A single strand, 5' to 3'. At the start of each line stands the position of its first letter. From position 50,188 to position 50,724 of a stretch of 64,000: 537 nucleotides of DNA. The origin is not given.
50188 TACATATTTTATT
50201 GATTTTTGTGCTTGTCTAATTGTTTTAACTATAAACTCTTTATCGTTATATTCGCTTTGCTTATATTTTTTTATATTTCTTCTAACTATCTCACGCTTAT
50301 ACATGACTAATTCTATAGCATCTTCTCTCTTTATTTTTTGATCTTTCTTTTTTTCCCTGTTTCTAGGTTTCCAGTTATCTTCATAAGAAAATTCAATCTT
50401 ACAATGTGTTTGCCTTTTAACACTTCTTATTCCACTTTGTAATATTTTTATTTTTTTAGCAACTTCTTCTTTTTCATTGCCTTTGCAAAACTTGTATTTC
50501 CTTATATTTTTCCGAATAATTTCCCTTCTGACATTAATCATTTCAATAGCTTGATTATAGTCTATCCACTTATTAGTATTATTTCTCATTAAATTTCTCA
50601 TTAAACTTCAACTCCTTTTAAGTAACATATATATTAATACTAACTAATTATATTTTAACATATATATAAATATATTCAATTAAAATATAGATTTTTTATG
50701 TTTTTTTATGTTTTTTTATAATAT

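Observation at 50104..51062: Small-protein family with a C-terminal SYEDDW motif: one gene is an internal tandem duplication of the unit, and a single-unit paralog sits beside it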

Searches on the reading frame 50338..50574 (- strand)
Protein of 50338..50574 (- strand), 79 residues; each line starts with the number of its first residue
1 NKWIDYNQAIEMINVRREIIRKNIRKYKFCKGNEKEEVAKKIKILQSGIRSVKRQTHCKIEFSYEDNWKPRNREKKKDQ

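Call 18: find_homologous_proteins(query=A2, max_evalue=0.01)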
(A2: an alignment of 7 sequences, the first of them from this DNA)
Query A2 (7 sequences) (79 aa, profile of the alignment): 14 proteins with E <= 0.01 among 135 candidates.
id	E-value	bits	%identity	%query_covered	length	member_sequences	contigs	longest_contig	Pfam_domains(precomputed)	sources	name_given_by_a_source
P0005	4.8e-28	115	33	80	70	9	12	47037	-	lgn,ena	-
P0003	2.9e-27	112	37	78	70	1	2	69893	-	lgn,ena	-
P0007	1.4e-26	110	35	77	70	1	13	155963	-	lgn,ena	-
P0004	8.6e-25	104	34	73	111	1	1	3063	-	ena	-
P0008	3.4e-23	99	40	78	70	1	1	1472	-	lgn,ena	-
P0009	1.1e-21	94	29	78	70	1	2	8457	-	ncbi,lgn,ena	-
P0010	2.9e-21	93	32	82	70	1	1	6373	-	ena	-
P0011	2.5e-20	90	35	77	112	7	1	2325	-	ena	-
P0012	9.7e-19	85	40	75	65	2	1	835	-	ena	-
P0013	1.5e-18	84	38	37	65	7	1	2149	-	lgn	-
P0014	6.0e-18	83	38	75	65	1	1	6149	-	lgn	-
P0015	3.8e-16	77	37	75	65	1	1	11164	-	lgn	-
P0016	1.1e-15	75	32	71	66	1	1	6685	-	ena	-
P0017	9.5e-11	59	-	-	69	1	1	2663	-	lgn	-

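Call 20: find_encoding_contigs(protein=P0007, flank=8000, max_places=4)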
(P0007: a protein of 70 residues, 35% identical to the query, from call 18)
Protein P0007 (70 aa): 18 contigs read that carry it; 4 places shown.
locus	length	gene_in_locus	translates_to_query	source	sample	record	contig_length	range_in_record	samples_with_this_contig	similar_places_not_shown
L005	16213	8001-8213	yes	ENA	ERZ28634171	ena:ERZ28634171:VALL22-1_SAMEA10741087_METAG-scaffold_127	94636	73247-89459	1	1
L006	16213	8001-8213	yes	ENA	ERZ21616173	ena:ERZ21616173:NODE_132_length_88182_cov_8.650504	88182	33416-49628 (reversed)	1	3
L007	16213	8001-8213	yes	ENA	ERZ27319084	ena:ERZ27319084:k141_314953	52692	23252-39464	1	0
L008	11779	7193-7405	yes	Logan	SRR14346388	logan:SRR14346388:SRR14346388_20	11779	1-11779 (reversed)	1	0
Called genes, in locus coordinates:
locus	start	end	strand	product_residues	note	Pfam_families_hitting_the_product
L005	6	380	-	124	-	-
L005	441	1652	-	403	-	PF03979:Sigma70_r1_1, PF00140:Sigma70_r1_2, PF04542:Sigma70_r2, PF04539:Sigma70_r3, PF04545:Sigma70_r4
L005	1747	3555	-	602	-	PF01807:Zn_ribbon_DnaG, PF08275:DNAG_N, PF01751:Toprim, PF13155:Toprim_2, PF13362:Toprim_3 (faint), PF13662:Toprim_4, PF10410:DnaB_bind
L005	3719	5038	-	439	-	PF01841:Transglut_core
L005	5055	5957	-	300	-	PF07934:OGG_N, PF00730:HhH-GPD, PF00633:HHH (faint)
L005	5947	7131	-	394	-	-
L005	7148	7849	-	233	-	PF14622:Ribonucleas_3_3, PF00636:Ribonuclease_3, PF00035:dsrm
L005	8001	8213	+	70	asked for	-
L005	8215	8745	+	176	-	PF00588:SpoU_methylase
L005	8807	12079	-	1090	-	PF02463:SMC_N, PF06470:SMC_hinge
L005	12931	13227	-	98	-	-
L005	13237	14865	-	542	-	PF01653:DNA_ligase_aden, PF16589:BRCT_2 (faint), PF03120:OB_DNA_ligase, PF12826:HHH_2, PF14520:HHH_5 (weak), PF00533:BRCT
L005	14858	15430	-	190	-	PF22745:Nlig-Ia, PF01653:DNA_ligase_aden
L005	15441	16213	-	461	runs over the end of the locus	PF01425:Amidase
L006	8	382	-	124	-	-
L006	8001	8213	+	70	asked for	-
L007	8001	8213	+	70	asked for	-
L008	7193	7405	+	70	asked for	-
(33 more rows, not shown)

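Call 22: find_encoding_contigs(protein=P0009, flank=6000, max_places=3)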
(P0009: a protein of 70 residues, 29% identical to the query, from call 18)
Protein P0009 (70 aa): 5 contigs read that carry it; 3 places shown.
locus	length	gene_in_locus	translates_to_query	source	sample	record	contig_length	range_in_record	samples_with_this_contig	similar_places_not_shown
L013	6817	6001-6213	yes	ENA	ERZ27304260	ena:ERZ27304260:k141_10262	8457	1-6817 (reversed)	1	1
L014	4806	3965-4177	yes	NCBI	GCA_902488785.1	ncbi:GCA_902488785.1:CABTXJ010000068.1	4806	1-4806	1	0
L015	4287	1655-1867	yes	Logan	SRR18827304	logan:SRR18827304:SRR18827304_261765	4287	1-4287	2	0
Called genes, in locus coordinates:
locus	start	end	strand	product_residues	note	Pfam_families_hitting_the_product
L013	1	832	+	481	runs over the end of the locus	PF19295:SufBD_N, PF01458:SUFBD_core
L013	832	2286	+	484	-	PF01458:SUFBD_core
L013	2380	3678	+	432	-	PF00266:Aminotran_5, PF00155:Aminotran_1_2, PF00266:Aminotran_5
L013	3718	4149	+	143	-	PF01592:NifU_N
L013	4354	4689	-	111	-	PF06257:VEG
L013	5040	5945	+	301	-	PF00561:Abhydrolase_1 (faint), PF10230:LIDHydrolase (faint), PF12146:Hydrolase_4, PF12697:Abhydrolase_6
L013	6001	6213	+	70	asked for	-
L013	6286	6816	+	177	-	?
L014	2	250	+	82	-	?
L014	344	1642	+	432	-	PF00266:Aminotran_5, PF00155:Aminotran_1_2, PF00266:Aminotran_5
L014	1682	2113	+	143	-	PF01592:NifU_N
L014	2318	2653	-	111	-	PF06257:VEG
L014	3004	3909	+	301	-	PF00561:Abhydrolase_1 (faint), PF10230:LIDHydrolase (faint), PF12146:Hydrolase_4, PF12697:Abhydrolase_6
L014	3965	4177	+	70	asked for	-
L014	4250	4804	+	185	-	?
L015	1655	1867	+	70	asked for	-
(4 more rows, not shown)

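Call 23: find_encoding_contigs(protein=P0016, flank=6000, max_places=3)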
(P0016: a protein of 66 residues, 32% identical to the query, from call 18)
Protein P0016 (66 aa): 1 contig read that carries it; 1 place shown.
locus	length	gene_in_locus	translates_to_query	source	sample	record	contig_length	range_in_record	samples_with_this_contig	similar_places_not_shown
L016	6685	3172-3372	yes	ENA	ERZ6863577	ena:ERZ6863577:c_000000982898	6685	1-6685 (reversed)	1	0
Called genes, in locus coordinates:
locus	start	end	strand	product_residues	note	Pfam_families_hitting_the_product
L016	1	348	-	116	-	?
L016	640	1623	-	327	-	PF01408:GFO_IDH_MocA, PF22725:GFO_IDH_MocA_C3, PF02894:GFO_IDH_MocA_C (weak)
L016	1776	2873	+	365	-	PF03372:Exo_endo_phos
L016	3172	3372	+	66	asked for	-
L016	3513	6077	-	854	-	PF02012:BNR (faint), PF15902:Sortilin-Vps10 (faint), PF18962:Por_Secre_tail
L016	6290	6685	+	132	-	?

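Call 27: search_solved_structures(query=A3, max_evalue=10, show_alignments=3)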
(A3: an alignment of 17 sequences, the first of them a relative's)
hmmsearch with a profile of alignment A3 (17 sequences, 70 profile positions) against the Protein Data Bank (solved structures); distinct sequences matched with E-value up to 10: 17.
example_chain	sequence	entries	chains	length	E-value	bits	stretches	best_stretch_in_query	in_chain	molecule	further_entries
9rtw_B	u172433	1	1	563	0.027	17.7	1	18-56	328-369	AP-3 complex subunit beta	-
9c5c_B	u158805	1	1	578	0.03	17.6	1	18-56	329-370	AP-3 complex subunit beta-1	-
9rtx_b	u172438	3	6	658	0.037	17.3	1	18-56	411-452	AP-3 complex subunit beta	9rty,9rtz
9c58_B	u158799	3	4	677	0.04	17.2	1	18-56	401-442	AP-3 complex subunit beta-1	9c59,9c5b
9c5a_B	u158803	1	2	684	0.042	17.1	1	18-56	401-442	AP-3 complex subunit beta-1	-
7r7c_a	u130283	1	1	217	0.29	14.4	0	18-43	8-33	60S ribosomal protein L1-A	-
3j6x_L1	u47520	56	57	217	0.29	14.4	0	18-43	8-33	60S ribosomal protein L1 | 60S ribosomal protein rpL1 (L1p) | UL1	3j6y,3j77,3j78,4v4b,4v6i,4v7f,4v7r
2noq_G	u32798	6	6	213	0.34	14.2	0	18-43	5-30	60S ribosomal protein L1 | Ribosomal protein L10a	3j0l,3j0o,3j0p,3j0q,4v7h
2jee_A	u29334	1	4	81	0.61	13.4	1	36-61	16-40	CELL DIVISION PROTEIN ZAPB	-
9mm5_A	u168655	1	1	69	1.1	12.5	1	27-54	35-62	De novo designed minibinder - dC2_049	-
9fqr_Ix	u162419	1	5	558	1.5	12.1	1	32-64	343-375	Coiled-coil domain-containing protein 63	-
6eri_BE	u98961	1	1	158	1.5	12.1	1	9-37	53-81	30S ribosomal protein S5, chloroplastic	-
5it7_qq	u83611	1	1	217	1.6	12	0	18-43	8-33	Ribosomal protein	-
9y6s_4d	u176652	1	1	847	1.8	11.8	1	15-55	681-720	Leucine-rich repeat protein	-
8c3a_L1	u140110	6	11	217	2.1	11.7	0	7-31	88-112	Ribosomal protein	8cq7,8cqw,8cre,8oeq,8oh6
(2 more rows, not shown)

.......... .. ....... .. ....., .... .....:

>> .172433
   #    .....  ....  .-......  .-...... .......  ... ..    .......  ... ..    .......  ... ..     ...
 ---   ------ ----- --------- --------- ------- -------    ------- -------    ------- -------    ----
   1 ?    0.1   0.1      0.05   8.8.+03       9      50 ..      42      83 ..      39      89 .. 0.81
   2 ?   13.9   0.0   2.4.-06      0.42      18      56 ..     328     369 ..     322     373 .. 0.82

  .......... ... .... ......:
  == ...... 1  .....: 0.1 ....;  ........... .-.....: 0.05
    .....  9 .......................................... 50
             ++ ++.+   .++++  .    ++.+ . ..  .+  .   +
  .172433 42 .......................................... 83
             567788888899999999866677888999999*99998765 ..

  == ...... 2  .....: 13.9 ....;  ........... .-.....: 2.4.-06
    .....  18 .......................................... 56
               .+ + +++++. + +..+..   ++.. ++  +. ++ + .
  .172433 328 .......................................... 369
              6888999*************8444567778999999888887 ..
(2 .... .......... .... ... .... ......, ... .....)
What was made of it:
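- Tried and rejected: The best hit was an AP-3 beta fragment at E 0.027 (call 27).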

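Call 31: find_related_loci(query=A4, collection=genome_contigs, flank=5000)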
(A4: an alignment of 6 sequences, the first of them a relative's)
Query A4 (70 aa) in genome_contigs; peptide patterns used: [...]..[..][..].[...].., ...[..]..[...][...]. (x = any residue, [..] = any of these).
141 stretches matched a pattern; 11 encode a relative of the query (tblastn E <= 1e-3); 11 distinct loci.
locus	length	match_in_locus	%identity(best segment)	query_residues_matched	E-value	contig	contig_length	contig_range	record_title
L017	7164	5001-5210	57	1-70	5e-23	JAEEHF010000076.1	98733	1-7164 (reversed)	MAG: Bacillota bacterium isolate Tb.RUG.116 k141_7053317_flag=0_multi=14.0757_len=98733, whole genome shotgun sequence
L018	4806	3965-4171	55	1-69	4e-21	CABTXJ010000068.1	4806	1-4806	MAG TPA_asm: uncultured Clostridiales bacterium isolate MGYG-HGUT-03749 genome assembly, contig: GUT_GENOME243378_68, wh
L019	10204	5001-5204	56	1-68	6e-21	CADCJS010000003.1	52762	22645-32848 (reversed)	MAG: uncultured Erysipelotrichaceae bacterium isolate RUG14709 genome assembly, contig: RUG14709_asm_3, whole genome sho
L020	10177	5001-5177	55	11-70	3e-17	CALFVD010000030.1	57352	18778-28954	MAG: uncultured Neomegalonema sp. isolate H4_Bin_Bin_41_1 genome assembly, contig: c_000003535735, whole genome shotgun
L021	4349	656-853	44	5-70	6e-16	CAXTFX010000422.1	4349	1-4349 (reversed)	MAG TPA_asm: uncultured Chthoniobacterales bacterium isolate private_GTX0163_metawrap_bin.11 genome assembly, contig: pr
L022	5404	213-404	46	6-70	1e-15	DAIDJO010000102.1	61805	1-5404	MAG TPA_asm: Solirubrobacterales bacterium isolate clean386 k141_862713, whole genome shotgun sequence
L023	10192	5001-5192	49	6-70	3e-15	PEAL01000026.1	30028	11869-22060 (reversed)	MAG: Deltaproteobacteria bacterium isolate ER2bin7 scaffold143, whole genome shotgun sequence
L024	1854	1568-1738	53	12-70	7e-15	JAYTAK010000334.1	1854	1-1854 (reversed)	MAG: Candidatus Kuenenia sp. isolate GFS_13877 GFS_13877_333, whole genome shotgun sequence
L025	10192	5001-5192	48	6-70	1e-13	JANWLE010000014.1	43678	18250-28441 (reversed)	MAG: Solirubrobacteraceae bacterium isolate CRAIB_MAG111 c_000000009120, whole genome shotgun sequence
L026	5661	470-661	42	6-70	3e-13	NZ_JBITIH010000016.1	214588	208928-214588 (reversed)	Micromonospora sp. NPDC050417 NPDC050417_58_G12.ctg-0016, whole genome shotgun sequence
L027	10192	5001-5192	42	6-70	1e-12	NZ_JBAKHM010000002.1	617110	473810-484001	Micromonospora sp. CPCC 205556 Scaffold2_1, whole genome shotgun sequence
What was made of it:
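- Genome hits fall in Bacillota, Erysipelotrichaceae, Actinomycetota, Verrucomicrobiota, Planctomycetota, and delta- and alphaproteobacterial MAGs (call 31).
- Tried and rejected: The second scan with A4 did work (call 31).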

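Call 33: predict_structure(alignment_id=A3)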
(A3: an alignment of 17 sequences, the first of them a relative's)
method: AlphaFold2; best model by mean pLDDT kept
length: 70 residues; sequences in the alignment: 17
mean_pLDDT: 91.6   pTM: 0.75
mean pLDDT of the five models: 91.6, 91.3, 90.0, 88.8, 88.6
residues with pLDDT >= 90: 54; 70-90: 15; 50-70: 1; < 50: 0
segments of 3 or more residues with pLDDT < 50: none
pLDDT, mean of each block of 10 residues (from residue 1): 85 95 91 92 95 90 93
secondary structure, 60 per line:
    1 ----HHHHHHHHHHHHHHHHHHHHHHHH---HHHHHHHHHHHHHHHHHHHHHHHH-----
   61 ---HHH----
elements in order: H5-28 H32-55
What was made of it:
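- On R-x5-H ... E-D-x-W-x-P helical-hairpin small-protein family: AlphaFold2 on a single unit gives pLDDT 91.6 (call 33).
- On SSB-like C-terminal acidic docking tail: The tail has pLDDT 93 and no disordered linker (call 33).
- Fold: AlphaFold2 pLDDT 91.6, helices 5-28 and 32-55, tail pLDDT 93 (call 33).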

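Call 37: search_protein_families(library=pfam, proteins=[L017:5234-5806:+, L019:5381-6055:+, L019:6052-6630:+, L020:5307-6029:-, L021:808-1380:-, L023:4372-4923:+, L025:5349-6035:+, L026:668-1135:+, L027:5290-5742:+, L023:5286-6107:-], max_evalue=0.001)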
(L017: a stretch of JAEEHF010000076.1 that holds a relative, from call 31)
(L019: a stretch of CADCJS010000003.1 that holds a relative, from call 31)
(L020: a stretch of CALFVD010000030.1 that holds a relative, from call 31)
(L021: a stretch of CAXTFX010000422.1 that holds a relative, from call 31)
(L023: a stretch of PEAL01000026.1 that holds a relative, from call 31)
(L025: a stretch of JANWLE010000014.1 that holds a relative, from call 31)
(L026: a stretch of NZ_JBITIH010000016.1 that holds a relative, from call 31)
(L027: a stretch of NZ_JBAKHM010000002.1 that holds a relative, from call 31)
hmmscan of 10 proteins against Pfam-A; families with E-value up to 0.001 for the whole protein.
L017:5234-5806:+ (190 aa): 1 family
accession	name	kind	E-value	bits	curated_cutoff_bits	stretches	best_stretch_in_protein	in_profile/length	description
PF00588.24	SpoU_methylase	-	2.2e-31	109.3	29.7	1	37-178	2-142/142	SpoU rRNA Methylase family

L019:5381-6055:+ (224 aa): 0 families

L019:6052-6630:+ (192 aa): 1 family
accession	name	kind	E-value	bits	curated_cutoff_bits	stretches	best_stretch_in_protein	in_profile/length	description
PF00588.24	SpoU_methylase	-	2.2e-30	106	29.7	1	31-172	2-142/142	SpoU rRNA Methylase family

L020:5307-6029:- (240 aa): 3 families
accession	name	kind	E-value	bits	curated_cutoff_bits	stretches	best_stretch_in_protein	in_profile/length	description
PF00005.33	ABC_tran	-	3.5e-29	102.6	25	1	27-170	6-137/137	ABC transporter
PF12399.14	BCA_ABC_TP_C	-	1.1e-10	41.3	25.5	1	217-240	1-24/27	Branched-chain amino acid ATP-binding cassette transporter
PF13304.12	AAA_21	-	1.1e-06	29.3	27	0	139-173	238-272/304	AAA domain, putative AbiEii toxin, Type IV TA system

L021:808-1380:- (190 aa): 0 families

L023:4372-4923:+ (183 aa): 1 family
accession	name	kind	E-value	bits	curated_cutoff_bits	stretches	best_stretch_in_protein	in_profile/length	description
PF00588.24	SpoU_methylase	-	5.3e-30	104.8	29.7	1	28-169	2-142/142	SpoU rRNA Methylase family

L025:5349-6035:+ (228 aa): 0 families

L026:668-1135:+ (155 aa): 0 families

L027:5290-5742:+ (150 aa): 0 families

L023:5286-6107:- (273 aa): 7 families
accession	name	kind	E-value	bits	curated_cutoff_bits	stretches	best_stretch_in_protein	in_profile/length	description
PF08241.18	Methyltransf_11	-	3.7e-18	66.4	21.2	1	66-157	2-95/95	Methyltransferase domain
PF13649.12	Methyltransf_25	-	1.2e-14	55.2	27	1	64-153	1-97/97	Methyltransferase domain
PF13489.12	Methyltransf_23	-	2.1e-09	37.7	27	1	56-168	18-128/164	Methyltransferase domain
PF13847.12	Methyltransf_31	-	4.2e-07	30.2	27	1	60-174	3-127/145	Methyltransferase domain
PF08242.18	Methyltransf_12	-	5e-06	27.6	30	1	67-155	3-98/98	Methyltransferase domain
PF01209.24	Ubie_methyltran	-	8e-06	25.8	20.1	1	49-168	38-160/233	ubiE/COQ5 methyltransferase family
PF07021.18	MetW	-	2.6e-05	24.4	21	1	56-183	9-135/193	Methionine biosynthesis protein MetW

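Call 38: fold_search(model_id=the predicted structure, library=pdb)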
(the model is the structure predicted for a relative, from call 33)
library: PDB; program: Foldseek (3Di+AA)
matches with E <= 10: 79; with E <= 0.001: 0
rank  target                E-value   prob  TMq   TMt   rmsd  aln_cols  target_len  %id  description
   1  5da5_b                2.6e+00  0.13  0.36  0.29   9.1        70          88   18  Crystal structure of Rhodospirillum rubrum Rru_A0973 (released 2016-08-10)
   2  5l8g_Z                2.9e+00  0.11  0.36  0.29   9.3        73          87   18  Crystal structure of Rhodospirillum rubrum Rru_A0973 mutant H65A (released 2016-08-31)
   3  5da5_c                3.3e+00  0.12  0.36  0.30   8.8        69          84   19  Crystal structure of Rhodospirillum rubrum Rru_A0973 (released 2016-08-10)
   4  5l8g_M                3.3e+00  0.11  0.36  0.28   9.3        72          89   18  Crystal structure of Rhodospirillum rubrum Rru_A0973 mutant H65A (released 2016-08-31)
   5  5da5_C                3.3e+00  0.11  0.36  0.28   9.3        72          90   18  Crystal structure of Rhodospirillum rubrum Rru_A0973 (released 2016-08-10)
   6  6suw_V                3.3e+00  0.10  0.33  0.27   8.9        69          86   17  Crystal structure of Rhodospirillum rubrum Rru_A0973 E31A variant (released 2020-09-23)
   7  5l8g_b                3.7e+00  0.10  0.36  0.29   9.3        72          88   18  Crystal structure of Rhodospirillum rubrum Rru_A0973 mutant H65A (released 2016-08-31)
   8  5da5_P                3.7e+00  0.10  0.36  0.28   9.2        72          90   18  Crystal structure of Rhodospirillum rubrum Rru_A0973 (released 2016-08-10)
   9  5l89_H                3.7e+00  0.10  0.36  0.28   9.2        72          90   18  Crystal structure of Rhodospirillum rubrum Rru_A0973 mutant E32A (released 2016-08-31)
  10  6suw_C                3.7e+00  0.10  0.36  0.29   9.3        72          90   18  Crystal structure of Rhodospirillum rubrum Rru_A0973 E31A variant (released 2020-09-23)
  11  5da5_A                3.7e+00  0.10  0.36  0.28   9.3        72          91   18  Crystal structure of Rhodospirillum rubrum Rru_A0973 (released 2016-08-10)
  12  5da5_S                3.7e+00  0.09  0.36  0.29   9.3        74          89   18  Crystal structure of Rhodospirillum rubrum Rru_A0973 (released 2016-08-10)
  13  6sv1_L                4.0e+00  0.11  0.36  0.31   8.8        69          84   17  Crystal structure of Rhodospirillum rubrum Rru_A0973 E34A variant (released 2020-09-23)
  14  6suw_B                4.0e+00  0.09  0.36  0.29   9.3        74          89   18  Crystal structure of Rhodospirillum rubrum Rru_A0973 E31A variant (released 2020-09-23)
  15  6sv1_J                4.0e+00  0.09  0.36  0.29   9.3        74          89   16  Crystal structure of Rhodospirillum rubrum Rru_A0973 E34A variant (released 2020-09-23)
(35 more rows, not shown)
